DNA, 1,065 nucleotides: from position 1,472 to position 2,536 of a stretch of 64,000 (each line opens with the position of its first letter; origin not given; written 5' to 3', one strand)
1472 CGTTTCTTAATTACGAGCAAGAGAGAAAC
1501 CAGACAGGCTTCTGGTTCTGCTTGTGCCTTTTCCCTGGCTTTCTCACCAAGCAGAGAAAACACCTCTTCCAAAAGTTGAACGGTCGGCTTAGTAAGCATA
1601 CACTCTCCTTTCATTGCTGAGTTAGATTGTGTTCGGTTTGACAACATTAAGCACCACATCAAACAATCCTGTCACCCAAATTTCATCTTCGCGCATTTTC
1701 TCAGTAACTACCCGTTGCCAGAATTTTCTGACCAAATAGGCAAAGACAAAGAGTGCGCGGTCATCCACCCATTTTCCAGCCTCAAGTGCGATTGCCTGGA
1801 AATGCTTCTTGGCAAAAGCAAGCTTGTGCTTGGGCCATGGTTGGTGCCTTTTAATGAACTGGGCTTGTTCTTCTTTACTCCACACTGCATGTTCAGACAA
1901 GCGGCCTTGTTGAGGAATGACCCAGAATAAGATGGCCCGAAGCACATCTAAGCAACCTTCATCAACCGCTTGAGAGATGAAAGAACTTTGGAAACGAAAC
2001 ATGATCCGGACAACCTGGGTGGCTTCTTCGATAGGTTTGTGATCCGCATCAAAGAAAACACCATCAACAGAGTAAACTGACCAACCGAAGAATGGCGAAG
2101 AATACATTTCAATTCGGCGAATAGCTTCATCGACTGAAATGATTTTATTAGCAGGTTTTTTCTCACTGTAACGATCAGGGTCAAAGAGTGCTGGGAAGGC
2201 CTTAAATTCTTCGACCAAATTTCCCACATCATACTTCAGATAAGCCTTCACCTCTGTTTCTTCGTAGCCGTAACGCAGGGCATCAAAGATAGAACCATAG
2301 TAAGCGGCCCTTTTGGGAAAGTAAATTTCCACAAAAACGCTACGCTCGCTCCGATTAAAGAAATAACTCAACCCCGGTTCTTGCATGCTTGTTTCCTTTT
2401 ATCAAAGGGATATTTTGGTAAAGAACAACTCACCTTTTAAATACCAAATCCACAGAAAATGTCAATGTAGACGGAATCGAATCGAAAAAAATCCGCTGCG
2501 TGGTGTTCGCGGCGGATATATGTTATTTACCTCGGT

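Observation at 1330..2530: Two-gene cassette of unknown function flanked by identical 46-bp terminator-containing direct repeats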

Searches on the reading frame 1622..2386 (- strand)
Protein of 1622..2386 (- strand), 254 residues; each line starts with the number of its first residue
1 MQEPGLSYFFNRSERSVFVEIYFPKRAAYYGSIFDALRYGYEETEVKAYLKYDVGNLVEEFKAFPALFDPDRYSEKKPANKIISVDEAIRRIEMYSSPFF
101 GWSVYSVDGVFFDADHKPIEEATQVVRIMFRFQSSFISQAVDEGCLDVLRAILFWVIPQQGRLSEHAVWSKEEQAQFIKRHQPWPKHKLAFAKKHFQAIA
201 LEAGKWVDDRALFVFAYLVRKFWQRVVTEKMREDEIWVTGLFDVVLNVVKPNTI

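Call 5: search_protein_families(library=padloc, proteins=[window:1622-2386:-], max_evalue=1)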
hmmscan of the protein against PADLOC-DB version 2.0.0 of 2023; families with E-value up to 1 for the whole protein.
window:1622-2386:- (254 aa): 0 families

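Call 6: search_protein_families(library=phrogs, proteins=[window:1622-2386:-], max_evalue=1)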
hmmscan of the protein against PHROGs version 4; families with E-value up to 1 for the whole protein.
window:1622-2386:- (254 aa): 1 family
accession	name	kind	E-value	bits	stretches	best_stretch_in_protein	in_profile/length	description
phrog_2895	-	unknown function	0.089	12.3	1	19-93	179-250/453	-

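Call 8: search_protein_families(library=pfam, proteins=[window:1622-2386:-], max_evalue=1)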
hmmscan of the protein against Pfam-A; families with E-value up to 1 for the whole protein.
window:1622-2386:- (254 aa): 0 families

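Call 12: find_homologous_proteins(query=window:1622-2386:-, max_evalue=0.001)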
Query window:1622-2386:- (254 aa): 120 proteins with E <= 0.001 among 433 candidates.
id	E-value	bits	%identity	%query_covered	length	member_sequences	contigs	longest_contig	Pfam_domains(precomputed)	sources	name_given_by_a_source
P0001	8.2e-168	574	100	100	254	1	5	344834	-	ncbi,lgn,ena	-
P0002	2.4e-111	389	67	99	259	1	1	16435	-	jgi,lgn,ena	-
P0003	3.7e-109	382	69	97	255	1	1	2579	-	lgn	-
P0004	2.9e-107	376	66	96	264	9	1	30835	-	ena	-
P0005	4.0e-107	375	68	98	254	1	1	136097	-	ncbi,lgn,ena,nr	ncbi:MAG: hypothetical protein G01um101438_576 [Parcubacteria group bacterium Gr01-1014_38]|nr:MAG: 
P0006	1.4e-106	374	67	97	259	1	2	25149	-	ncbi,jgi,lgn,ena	-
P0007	2.2e-106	373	64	96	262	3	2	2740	-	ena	-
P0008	1.1e-105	371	68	96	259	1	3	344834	-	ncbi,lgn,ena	-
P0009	1.2e-105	371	66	99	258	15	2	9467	-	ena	-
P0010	7.0e-105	368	65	99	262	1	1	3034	-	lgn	-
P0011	8.6e-104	365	67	96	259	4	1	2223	-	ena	-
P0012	2.1e-103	363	63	96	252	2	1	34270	-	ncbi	-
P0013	2.3e-103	363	67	96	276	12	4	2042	-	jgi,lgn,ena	-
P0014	6.0e-103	362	63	99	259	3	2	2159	-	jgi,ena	-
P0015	6.1e-102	358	65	96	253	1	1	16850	-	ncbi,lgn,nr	ncbi:MAG: hypothetical protein Q7S10_02370 [bacterium]|nr:hypothetical protein [bacterium]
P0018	6.6e-98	345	62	99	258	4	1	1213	-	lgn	-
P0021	2.5e-94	333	61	96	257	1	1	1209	-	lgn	-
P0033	3.0e-90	320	60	96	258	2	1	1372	-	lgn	-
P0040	5.8e-89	316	58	98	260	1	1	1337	-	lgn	-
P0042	8.2e-89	315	59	96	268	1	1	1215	-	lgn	-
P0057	7.6e-86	306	57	98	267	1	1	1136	-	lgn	-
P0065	1.5e-83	298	57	98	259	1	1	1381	-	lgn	-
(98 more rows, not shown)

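Call 13: find_encoding_contigs(protein=window:1622-2386:-, flank=10000, max_places=10)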
Protein window:1622-2386:- (254 aa): 9 contigs read that carry it; 6 places shown.
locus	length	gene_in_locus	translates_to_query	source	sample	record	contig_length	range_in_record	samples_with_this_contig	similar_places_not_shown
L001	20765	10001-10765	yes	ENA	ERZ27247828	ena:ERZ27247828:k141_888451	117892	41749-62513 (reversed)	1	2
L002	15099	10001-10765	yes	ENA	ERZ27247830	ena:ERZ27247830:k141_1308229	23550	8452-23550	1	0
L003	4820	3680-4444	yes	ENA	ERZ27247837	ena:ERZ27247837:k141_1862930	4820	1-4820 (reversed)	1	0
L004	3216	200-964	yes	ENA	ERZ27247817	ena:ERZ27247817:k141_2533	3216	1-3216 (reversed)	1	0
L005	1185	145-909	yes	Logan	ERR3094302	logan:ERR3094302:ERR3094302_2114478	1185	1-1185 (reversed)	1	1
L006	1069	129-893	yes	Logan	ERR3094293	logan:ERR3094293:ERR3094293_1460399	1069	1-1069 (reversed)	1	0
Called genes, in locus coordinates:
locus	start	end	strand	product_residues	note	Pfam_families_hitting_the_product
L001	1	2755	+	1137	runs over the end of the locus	-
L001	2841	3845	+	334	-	PF13354:Beta-lactamase2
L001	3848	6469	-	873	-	PF04932:Wzy_C, PF13432:TPR_16 (faint), PF14559:TPR_19 (faint), PF07719:TPR_2 (faint), PF13428:TPR_14 (faint), PF13431:TPR_17 (faint)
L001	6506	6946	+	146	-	PF01467:CTP_transf_like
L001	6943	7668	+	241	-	-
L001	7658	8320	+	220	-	PF05401:NodS, PF05175:MTS (weak), PF06325:PrmA, PF13489:Methyltransf_23, PF13847:Methyltransf_31, PF08241:Methyltransf_11, PF08242:Methyltransf_12, PF13649:Methyltransf_25, +1 more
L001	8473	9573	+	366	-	PF02350:Epimerase_2 (weak)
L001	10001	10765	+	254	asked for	-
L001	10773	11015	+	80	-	-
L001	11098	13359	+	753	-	PF01041:DegT_DnrJ_EryC1, PF00266:Aminotran_5, PF00465:Fe-ADH, PF25137:ADH_Fe_C (weak)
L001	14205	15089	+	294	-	PF00892:EamA (weak)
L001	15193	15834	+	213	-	PF02348:CTP_transf_3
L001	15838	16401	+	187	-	PF00702:Hydrolase (faint), PF08282:Hydrolase_3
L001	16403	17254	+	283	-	PF03102:NeuB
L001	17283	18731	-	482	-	PF01943:Polysacc_synt, PF13440:Polysacc_synt_3, PF01554:MatE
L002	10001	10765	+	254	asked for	-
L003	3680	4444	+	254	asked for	-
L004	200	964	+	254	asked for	-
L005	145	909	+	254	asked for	-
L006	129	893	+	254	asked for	-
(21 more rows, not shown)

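Call 19: search_solved_structures(query=A1, max_evalue=10)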
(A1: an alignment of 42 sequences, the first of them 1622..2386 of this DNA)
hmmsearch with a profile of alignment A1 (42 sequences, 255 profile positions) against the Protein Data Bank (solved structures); distinct sequences matched with E-value up to 10: 3.
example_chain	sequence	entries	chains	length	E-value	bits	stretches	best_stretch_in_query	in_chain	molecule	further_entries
8jyy_A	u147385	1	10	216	0.059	16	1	55-121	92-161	RCD-1-2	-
8jyz_B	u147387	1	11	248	0.12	14.9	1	55-115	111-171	Gasdermin-like protein rcd-1-2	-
7ue2_A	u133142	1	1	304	3.7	10.1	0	198-236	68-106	RPB_PLP3_R6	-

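Call 21: find_related_loci(query=A1, collection=genome_contigs, flank=6000)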
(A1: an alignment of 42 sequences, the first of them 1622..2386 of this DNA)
Query A1 (254 aa) in genome_contigs; peptide patterns used: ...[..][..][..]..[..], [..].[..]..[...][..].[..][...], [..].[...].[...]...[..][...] (x = any residue, [..] = any of these).
92 stretches matched a pattern; 35 encode a relative of the query (tblastn E <= 1e-3); 35 distinct loci.
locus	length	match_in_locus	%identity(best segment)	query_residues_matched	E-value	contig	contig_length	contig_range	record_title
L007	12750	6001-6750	68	1-250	2e-112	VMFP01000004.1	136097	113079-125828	MAG: Parcubacteria group bacterium Gr01-1014_38 G01um101438_scaffold_115, whole genome shotgun sequence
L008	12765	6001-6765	65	1-252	2e-110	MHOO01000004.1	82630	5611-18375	MAG: Candidatus Staskawiczbacteria bacterium RIFCSPHIGHO2_01_FULL_39_25 rifcsphigho2_01_scaffold_1458, whole genome shot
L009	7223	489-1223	63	6-250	4e-107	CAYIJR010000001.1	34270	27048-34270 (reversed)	MAG TPA_asm: uncultured Candidatus Saccharibacteria bacterium isolate ERP119705_co24_179 genome assembly, contig: NODE_1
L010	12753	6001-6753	57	1-251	8e-100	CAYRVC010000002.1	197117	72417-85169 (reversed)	MAG TPA_asm: uncultured Candidatus Saccharibacteria bacterium isolate binchicken_co227_921 genome assembly, contig: NODE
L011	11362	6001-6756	58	1-250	1e-93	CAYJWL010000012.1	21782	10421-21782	MAG TPA_asm: uncultured Candidatus Saccharibacteria bacterium isolate ERP125453_co1_506 genome assembly, contig: NODE_22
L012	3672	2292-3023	58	8-250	1e-92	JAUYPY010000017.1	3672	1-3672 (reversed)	MAG: bacterium isolate C4_metabat.bin.65 C4_k141_475245, whole genome shotgun sequence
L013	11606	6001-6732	57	8-250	4e-90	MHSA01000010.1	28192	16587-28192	MAG: Candidatus Taylorbacteria bacterium RIFCSPLOWO2_01_FULL_48_100 rifcsplowo2_01_scaffold_2501, whole genome shotgun s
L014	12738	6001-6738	56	8-250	2e-88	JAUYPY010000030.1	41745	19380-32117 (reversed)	MAG: bacterium isolate C4_metabat.bin.65 C4_k141_674175, whole genome shotgun sequence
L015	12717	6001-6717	56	8-246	7e-88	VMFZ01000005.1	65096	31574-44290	MAG: Parcubacteria group bacterium Gr01-1014_17 G01um101417_scaffold_305, whole genome shotgun sequence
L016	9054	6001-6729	55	8-249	2e-86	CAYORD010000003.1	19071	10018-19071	MAG TPA_asm: uncultured Candidatus Saccharibacteria bacterium isolate SRP269290_co4_246 genome assembly, contig: NODE_16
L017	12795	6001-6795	51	6-250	2e-85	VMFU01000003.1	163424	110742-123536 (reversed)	MAG: Candidatus Peregrinibacteria bacterium Gr01-1014_25 G01um101425_scaffold_48, whole genome shotgun sequence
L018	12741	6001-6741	53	4-250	5e-85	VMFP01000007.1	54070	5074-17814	MAG: Parcubacteria group bacterium Gr01-1014_38 G01um101438_scaffold_263, whole genome shotgun sequence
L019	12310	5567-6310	53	2-249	1e-81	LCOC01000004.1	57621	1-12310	MAG: Parcubacteria group bacterium GW2011_GWA2_47_21 UX94_C0004, whole genome shotgun sequence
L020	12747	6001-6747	53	6-249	2e-80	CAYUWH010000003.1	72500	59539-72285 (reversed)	MAG TPA_asm: uncultured Candidatus Peribacteria bacterium isolate SRP150892_co1_292 genome assembly, contig: NODE_224_le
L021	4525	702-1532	47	6-248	5e-76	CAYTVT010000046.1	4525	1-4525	MAG TPA_asm: uncultured Candidatus Saccharibacteria bacterium isolate ERP013524_co1_14 genome assembly, contig: NODE_617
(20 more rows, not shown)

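Call 25: predict_structure(alignment_id=A1)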
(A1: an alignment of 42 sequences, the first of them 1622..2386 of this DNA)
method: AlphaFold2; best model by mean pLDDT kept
length: 254 residues; sequences in the alignment: 42
mean_pLDDT: 87.3   pTM: 0.85
mean pLDDT of the five models: 87.3, 84.3, 84.1, 78.4, 76.4
residues with pLDDT >= 90: 144; 70-90: 90; 50-70: 19; < 50: 1
segments of 3 or more residues with pLDDT < 50: none
pLDDT, mean of each block of 10 residues (from residue 1): 64 76 83 90 97 96 91 83 95 95 89 85 90 92 94 83 79 93 95 97 94 95 86 77 72 69
secondary structure, 60 per line:
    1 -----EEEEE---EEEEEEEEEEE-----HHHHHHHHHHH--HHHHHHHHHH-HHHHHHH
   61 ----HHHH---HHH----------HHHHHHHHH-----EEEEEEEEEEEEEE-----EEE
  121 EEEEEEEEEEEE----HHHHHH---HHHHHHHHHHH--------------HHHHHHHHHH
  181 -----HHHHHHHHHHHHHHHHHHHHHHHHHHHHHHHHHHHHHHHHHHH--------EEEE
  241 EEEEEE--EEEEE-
elements in order: E6-10 E14-24 H30-40 H43-52 H54-60 H65-68 H85-93 E99-112 E118-132 H137-142 H146-156 H171-180 H186-228 E237-246 E249-253

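Call 28: fold_search(model_id=the predicted structure, library=pdb)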
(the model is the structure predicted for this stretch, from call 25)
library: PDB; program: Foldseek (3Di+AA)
matches with E <= 10: 1176; with E <= 0.001: 0
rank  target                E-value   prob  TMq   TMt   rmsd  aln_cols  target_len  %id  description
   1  9gu1_E                4.6e-03  0.51  0.14  0.11  22.7       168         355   14  Human adult muscle nAChR in resting state in nanodisc with alpha-bungarotoxin (released 2025-05-14)
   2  9ctv_B                1.3e-02  0.51  0.15  0.12  21.5       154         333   12  Native human GABAA receptor of beta2-alpha1-gamma2-beta1-alpha2 assembly (released 2025-01-22)
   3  6b7y_A                1.5e-02  0.23  0.15  0.05  21.9       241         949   11  Cryo-EM structure of human insulin degrading enzyme (released 2017-11-08)
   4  9hqv_Bf               2.4e-02  0.20  0.14  0.18  22.3       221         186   14  Cryo-EM structure of the small subunit of the mitochondrial ribosome from Toxoplasma gondii (released 2025-06-11)
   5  9faw_C                2.8e-02  0.41  0.15  0.11  25.3       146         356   12  CryoEM structure of human full-length beta3gamma2 GABA(A) receptor in complex with GARLH4, the TMD of Neuroligin2, HEP (released 2025-07-02)
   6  7z14_C                3.0e-02  0.20  0.12  0.09  21.7       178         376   14  Cryo-EM structure of Torpedo nicotinic acetylcholine receptor in complex with a short-chain neurotoxin. (released 2022-08-17)
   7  6z1p_Aw               3.0e-02  0.18  0.16  0.13  23.8       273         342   12  Structure of the mitochondrial ribosome from Tetrahymena thermophila (released 2020-06-24)
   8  6bf9_A                3.0e-02  0.18  0.16  0.06  21.7       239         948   12  Cryo-EM structure of human insulin degrading enzyme in complex with FAB H11-E heavy chain, FAB H11-E light chain (released 2018-02-07)
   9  9ctj_D                3.9e-02  0.35  0.15  0.12  21.2       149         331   11  Native human GABAA receptor of beta2-alpha1-beta3-alpha2-gamma2 assembly (released 2025-01-22)
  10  9cxb_B                3.9e-02  0.25  0.14  0.11  19.8       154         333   11  Native human GABAA receptor of beta2-alpha1-beta1-alpha2-gamma2 assembly (released 2025-01-22)
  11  9csb_B                4.3e-02  0.28  0.14  0.11  21.0       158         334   12  Native human GABAA receptor of beta3-alpha1-beta2-alpha2-gamma2 assembly (released 2025-01-22)
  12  4tnw_B                4.5e-02  0.33  0.15  0.12  21.4       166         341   12  C. elegans glutamate-gated chloride channel (GluCl) in complex with Fab and POPC in a lipid-modulated conformation (released 2014-08-13)
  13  7pbd_E                4.5e-02  0.30  0.15  0.13  25.2       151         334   12  a1b3 GABA-A receptor + GABA (released 2022-02-09)
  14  7pbd_C                4.8e-02  0.30  0.14  0.12  25.2       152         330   10  a1b3 GABA-A receptor + GABA (released 2022-02-09)
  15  8bhg_B                4.8e-02  0.28  0.15  0.12  21.7       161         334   11  GABA-A receptor a5 heteromer - a5V2 - Bretazenil (released 2023-11-15)
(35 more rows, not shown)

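Call 29: search_protein_representatives(alignment_id=A1)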
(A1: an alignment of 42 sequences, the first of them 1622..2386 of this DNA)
Query: 42 sequences, 255 profile positions. Proteins with E-value up to 0.001 (for the whole library): 317; up to 1e-10: 240; up to 1e-30: 63. The best 150 are listed.
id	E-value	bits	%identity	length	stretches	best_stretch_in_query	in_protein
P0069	1.5e-112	391.5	-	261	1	4-253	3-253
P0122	3.2e-94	331.5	-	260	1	1-254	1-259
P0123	1.7e-93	329.0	-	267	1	1-252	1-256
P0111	2.3e-92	325.3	-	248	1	1-253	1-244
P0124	2.5e-91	322.0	-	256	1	1-252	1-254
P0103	9.9e-91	320.0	-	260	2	4-167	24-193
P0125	1.5e-90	319.5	-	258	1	6-253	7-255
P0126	2.2e-88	312.3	-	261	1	1-254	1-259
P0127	5.7e-88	311.0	-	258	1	1-253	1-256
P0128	5.7e-87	307.7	-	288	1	3-252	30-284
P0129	1.0e-84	300.3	-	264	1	5-253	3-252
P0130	5.7e-81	288.0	-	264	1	4-252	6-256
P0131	1.1e-75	270.7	-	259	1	1-253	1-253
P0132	9.0e-75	267.7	-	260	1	6-251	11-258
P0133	2.0e-73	263.3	-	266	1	1-251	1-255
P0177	9.6e-31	123.5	-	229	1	3-249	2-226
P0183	1.8e-29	119.3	-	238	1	4-254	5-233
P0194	4.4e-28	114.8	-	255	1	6-249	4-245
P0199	3.0e-27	112.0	-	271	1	5-249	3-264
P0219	5.6e-25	104.6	-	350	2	12-131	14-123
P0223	2.6e-24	102.4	-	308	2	5-122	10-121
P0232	1.2e-23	100.2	-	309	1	5-249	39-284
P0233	1.4e-23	100.0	-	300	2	7-155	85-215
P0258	3.7e-20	88.8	-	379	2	6-134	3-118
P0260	4.6e-20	88.5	-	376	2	6-137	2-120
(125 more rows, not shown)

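Call 30: search_protein_families(library=pfam, proteins=[P0219, P0223, P0232, P0233, P0258, P0260, P0183, P0194, P0199, P0177], max_evalue=0.1)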
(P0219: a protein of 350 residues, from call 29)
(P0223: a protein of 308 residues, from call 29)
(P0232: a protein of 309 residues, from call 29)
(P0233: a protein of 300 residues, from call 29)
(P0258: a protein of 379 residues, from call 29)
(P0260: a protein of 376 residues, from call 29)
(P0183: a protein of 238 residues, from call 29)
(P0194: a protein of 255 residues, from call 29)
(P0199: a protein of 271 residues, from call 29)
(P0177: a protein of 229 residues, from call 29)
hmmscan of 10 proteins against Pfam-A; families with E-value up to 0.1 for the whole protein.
P0219 (350 aa): 0 families

P0223 (308 aa): 1 family
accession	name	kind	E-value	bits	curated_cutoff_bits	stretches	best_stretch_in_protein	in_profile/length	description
PF12138.14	Spherulin4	-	0.042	13.8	30.2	1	82-116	74-110/239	Spherulation-specific family 4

P0232 (309 aa): 0 families

P0233 (300 aa): 0 families

P0258 (379 aa): 0 families

P0260 (376 aa): 0 families

P0183 (238 aa): 0 families

P0194 (255 aa): 2 families
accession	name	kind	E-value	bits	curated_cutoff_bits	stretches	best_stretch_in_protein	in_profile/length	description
PF12098.13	DUF3574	-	0.0023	18.2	25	1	81-120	32-71/103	Protein of unknown function (DUF3574)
PF20455.3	DUF6708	-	0.0082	16.4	27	1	98-216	70-185/200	Family of unknown function (DUF6708)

P0199 (271 aa): 1 family
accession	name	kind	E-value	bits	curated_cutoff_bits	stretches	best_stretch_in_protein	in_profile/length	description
PF20420.3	DUF6702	-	0.1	13.1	24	0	111-159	22-75/141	Domain of unknown function (DUF6702)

P0177 (229 aa): 2 families
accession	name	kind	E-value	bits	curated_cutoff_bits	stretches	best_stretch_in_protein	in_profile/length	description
PF19890.4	DUF6363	-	0.051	13.8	26.4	0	162-191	4-33/75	Domain of unknown function (DUF6363)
PF24701.1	DUF7664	-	0.092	13.4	27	0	140-225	14-97/98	Domain of unknown function (DUF7664)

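Call 33: find_encoding_contigs(protein=P0008, flank=6000, max_places=4)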
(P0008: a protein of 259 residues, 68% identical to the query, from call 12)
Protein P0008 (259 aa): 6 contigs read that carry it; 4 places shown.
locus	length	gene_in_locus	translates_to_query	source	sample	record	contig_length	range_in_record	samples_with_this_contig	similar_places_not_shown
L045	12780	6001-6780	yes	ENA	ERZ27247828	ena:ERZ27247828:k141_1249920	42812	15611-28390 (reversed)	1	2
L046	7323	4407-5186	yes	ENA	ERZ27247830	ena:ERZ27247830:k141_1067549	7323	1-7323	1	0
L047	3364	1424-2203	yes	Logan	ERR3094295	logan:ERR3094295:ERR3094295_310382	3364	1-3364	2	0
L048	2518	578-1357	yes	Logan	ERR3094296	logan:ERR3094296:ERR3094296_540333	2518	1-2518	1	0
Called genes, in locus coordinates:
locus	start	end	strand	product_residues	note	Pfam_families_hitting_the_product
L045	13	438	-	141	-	PF03946:Ribosomal_L11_N, PF00298:Ribosomal_L11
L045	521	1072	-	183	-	PF02357:NusG, PF00467:KOW (weak)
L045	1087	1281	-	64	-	PF00584:SecE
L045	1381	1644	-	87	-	PF02575:YbaB_DNA_bd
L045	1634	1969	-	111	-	PF01863:YgjP-like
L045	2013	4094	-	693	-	PF02518:HATPase_c, PF00204:DNA_gyraseB, PF01751:Toprim, PF00986:DNA_gyraseB_C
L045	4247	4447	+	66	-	-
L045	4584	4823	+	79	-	-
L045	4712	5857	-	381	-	PF01409:tRNA-synt_2d, PF03147:FDX-ACB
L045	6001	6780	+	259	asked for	-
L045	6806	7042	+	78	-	-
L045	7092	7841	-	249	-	PF02535:Zip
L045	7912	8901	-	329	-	PF01833:TIG, PF18895:T4SS_pilin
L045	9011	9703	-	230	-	PF18914:DUF5666 (faint)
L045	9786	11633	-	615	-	PF00664:ABC_membrane, PF00005:ABC_tran, PF02463:SMC_N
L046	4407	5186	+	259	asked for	-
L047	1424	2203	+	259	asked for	-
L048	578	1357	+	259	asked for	-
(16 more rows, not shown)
